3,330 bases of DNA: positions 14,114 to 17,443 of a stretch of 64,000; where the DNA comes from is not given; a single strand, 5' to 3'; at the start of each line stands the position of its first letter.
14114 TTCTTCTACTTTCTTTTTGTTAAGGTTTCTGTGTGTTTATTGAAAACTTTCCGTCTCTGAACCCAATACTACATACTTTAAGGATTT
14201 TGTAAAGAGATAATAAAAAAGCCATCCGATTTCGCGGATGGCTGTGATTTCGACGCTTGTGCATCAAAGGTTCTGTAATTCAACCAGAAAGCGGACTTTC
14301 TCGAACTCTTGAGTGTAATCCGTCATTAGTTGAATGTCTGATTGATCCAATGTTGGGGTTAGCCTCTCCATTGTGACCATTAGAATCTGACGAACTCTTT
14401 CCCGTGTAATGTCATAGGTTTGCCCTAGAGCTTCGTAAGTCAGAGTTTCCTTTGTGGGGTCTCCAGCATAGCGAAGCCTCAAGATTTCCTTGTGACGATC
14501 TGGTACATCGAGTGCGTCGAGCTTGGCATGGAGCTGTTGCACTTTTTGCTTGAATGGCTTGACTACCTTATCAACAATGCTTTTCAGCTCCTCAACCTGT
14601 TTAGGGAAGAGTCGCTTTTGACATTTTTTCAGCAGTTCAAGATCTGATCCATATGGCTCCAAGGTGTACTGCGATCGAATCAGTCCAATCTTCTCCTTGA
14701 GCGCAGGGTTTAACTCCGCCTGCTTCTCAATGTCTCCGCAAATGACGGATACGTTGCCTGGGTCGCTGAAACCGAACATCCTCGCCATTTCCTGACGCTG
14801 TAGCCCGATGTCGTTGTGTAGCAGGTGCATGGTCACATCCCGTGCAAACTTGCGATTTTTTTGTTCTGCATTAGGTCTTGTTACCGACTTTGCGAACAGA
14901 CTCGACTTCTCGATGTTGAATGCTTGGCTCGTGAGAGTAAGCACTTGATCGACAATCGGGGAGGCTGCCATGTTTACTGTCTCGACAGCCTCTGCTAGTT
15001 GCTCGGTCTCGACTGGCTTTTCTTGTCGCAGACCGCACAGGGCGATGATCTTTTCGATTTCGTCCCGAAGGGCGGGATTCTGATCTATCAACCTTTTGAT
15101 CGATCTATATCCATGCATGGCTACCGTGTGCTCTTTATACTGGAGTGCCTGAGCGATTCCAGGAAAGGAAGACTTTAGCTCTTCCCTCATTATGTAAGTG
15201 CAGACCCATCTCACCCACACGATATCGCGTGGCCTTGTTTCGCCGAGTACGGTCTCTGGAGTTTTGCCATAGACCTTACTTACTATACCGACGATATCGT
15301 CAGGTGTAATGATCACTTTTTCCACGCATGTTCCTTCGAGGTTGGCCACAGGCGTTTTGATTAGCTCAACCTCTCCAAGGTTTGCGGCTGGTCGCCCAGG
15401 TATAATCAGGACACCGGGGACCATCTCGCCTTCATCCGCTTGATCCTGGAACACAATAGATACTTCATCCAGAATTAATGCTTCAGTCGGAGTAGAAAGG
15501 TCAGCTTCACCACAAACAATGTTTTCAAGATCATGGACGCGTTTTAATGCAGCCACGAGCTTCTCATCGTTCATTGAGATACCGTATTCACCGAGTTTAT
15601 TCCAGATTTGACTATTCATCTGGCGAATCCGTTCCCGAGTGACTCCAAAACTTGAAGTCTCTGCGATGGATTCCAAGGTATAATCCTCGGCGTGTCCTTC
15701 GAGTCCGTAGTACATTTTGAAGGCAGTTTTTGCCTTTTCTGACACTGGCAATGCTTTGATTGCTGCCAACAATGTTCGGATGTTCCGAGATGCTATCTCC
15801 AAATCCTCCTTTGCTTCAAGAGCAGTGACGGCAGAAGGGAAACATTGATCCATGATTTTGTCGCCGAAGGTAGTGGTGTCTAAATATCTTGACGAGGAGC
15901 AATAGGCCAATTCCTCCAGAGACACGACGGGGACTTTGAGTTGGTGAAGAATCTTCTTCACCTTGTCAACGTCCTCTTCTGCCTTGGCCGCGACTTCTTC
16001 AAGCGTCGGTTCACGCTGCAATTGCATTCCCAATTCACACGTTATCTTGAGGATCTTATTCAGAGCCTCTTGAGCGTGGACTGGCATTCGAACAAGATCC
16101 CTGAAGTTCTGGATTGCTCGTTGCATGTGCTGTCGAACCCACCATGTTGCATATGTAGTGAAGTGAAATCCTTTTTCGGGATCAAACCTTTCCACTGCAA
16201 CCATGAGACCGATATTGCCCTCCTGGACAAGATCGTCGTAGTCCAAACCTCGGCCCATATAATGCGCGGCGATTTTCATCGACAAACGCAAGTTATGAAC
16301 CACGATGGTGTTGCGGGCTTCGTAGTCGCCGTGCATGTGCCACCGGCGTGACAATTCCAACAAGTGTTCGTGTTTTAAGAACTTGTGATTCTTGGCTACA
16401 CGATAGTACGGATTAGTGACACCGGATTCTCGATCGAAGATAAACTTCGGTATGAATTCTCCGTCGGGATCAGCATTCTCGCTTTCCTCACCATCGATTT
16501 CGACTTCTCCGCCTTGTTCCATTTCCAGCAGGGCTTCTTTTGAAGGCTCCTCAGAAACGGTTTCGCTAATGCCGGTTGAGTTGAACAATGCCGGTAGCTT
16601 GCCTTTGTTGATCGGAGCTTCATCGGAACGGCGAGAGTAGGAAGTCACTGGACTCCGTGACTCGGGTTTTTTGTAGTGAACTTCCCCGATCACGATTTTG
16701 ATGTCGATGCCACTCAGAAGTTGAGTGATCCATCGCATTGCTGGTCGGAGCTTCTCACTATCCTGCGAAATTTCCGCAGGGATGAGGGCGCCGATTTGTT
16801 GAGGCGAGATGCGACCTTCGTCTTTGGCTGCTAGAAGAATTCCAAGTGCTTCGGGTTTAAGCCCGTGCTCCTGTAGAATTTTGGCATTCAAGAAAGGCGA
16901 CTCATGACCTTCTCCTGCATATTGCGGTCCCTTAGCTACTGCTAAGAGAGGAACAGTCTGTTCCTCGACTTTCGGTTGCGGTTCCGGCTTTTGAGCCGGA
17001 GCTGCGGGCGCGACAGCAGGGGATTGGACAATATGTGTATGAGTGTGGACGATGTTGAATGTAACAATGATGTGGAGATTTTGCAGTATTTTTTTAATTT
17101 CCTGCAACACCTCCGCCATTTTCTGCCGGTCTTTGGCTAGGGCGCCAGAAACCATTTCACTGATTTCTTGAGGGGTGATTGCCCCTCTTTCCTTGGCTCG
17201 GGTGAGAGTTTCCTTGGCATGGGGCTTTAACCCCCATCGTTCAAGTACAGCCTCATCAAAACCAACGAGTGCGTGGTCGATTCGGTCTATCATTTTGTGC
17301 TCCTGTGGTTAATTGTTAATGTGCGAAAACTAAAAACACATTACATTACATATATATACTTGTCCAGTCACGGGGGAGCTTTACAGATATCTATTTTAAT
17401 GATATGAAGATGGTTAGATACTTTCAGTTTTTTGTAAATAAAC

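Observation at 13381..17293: Giant sigma-70 fused to DnaA-domain-IV-like DNA-binding modules, with a stand-alone DnaA-IV-like gene next door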

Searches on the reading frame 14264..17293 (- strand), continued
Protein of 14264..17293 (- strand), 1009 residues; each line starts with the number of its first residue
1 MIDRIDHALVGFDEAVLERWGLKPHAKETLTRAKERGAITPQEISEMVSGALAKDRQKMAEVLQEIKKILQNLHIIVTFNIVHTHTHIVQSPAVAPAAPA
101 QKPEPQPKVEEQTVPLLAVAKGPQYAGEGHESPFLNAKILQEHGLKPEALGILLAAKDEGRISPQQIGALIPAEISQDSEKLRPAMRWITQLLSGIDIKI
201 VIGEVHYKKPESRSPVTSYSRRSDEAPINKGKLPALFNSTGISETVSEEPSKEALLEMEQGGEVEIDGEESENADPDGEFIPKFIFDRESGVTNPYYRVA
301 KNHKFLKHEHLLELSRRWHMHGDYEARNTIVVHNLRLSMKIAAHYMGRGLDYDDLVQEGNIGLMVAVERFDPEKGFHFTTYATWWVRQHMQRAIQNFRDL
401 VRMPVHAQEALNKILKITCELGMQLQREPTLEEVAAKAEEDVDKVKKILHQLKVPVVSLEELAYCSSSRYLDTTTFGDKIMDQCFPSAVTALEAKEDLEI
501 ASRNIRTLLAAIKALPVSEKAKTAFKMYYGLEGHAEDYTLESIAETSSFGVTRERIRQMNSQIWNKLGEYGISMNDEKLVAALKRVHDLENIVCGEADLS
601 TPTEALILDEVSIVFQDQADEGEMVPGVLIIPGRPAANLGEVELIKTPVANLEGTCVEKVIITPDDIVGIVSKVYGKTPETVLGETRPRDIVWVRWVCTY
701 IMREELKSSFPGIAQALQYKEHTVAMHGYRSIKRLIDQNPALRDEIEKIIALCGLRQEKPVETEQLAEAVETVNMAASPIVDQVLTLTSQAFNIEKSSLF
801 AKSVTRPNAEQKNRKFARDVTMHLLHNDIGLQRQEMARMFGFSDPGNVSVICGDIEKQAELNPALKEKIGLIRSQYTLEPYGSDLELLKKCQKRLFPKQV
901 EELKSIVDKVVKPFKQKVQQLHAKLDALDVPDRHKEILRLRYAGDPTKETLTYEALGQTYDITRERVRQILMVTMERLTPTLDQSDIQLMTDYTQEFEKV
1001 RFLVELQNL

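Call 92: find_related_loci(query=A1, collection=viral_contigs, flank=5000)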
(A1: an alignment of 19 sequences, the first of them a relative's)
Query A1 (1009 aa) in viral_contigs; peptide patterns used: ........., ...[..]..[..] (x = any residue, [..] = any of these).
600 stretches matched a pattern (row limit reached: there are more); 600 encode a relative of the query (tblastn E <= 1e-3); the best 80 are kept; 80 distinct loci.
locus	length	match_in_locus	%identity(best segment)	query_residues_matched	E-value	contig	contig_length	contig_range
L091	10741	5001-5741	38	302-564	3e-41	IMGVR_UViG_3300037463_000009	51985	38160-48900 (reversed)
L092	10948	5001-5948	35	235-567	4e-40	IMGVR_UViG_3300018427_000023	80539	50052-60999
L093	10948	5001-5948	35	235-567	4e-40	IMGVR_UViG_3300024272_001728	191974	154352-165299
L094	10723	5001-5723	39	312-567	2e-39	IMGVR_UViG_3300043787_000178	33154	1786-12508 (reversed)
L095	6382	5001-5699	38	317-567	3e-39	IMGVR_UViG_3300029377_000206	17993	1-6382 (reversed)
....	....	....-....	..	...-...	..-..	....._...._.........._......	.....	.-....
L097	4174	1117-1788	39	326-567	1e-38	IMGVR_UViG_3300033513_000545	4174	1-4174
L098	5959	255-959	39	317-569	2e-38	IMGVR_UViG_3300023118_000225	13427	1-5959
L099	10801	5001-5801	32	287-559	7e-38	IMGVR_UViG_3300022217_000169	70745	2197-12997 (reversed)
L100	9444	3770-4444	39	325-567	7e-38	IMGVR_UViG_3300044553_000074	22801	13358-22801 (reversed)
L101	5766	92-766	38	325-567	3e-37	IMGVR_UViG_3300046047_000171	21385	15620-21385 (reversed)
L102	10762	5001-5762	35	296-567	8e-37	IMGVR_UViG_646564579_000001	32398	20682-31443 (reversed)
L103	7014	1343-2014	37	326-567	7e-37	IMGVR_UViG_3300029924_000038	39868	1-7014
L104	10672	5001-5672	38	326-567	2e-36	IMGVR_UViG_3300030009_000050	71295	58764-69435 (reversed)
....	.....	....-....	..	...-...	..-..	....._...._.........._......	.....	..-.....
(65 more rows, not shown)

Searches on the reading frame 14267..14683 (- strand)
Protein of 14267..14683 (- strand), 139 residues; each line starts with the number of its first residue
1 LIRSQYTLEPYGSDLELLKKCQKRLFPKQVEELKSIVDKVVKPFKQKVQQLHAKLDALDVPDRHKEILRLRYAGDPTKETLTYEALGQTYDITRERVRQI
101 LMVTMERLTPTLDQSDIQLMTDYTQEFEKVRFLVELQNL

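Call 10: search_protein_families(library=pfam, proteins=[window:14267-14683:-], max_evalue=10)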
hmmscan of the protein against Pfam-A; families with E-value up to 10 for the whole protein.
seq(139 aa): 4 families
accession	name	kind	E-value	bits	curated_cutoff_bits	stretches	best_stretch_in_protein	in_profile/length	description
PF04545.22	Sigma70_r4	-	1.5e-11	44.1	24.1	1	61-108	6-48/50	Sigma-70, region 4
PF09058.15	L27_1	-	0.00083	19.6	29.7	1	15-47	7-39/59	L27_1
PF21408.2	MTR4-like_stalk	-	0.027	15.2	24.2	1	44-101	20-63/64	Exosome RNA helicase MTR4-like, stalk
PF04799.18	Fzo_mitofusin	-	0.031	14.2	27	1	28-69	101-142/161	fzo-like conserved region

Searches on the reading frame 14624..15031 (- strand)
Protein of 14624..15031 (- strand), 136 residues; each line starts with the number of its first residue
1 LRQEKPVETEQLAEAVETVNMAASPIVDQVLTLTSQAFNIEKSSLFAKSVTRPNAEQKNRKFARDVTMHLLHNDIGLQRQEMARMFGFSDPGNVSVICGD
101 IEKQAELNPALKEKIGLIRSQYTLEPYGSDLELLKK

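Call 10: search_protein_families(library=pfam, proteins=[window:14624-15031:-], max_evalue=10)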
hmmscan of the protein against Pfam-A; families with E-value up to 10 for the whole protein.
seq(136 aa): 2 families
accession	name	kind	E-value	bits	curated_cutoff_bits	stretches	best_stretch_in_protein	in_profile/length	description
PF08299.17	Bac_DnaA_C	-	0.0014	19.1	31.5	1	27-94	1-62/69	Bacterial dnaA protein helix-turn-helix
PF18418.7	AnkUBD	-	0.091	13.4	26.1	1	33-83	35-84/97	Ankyrin ubiquitin-binding domain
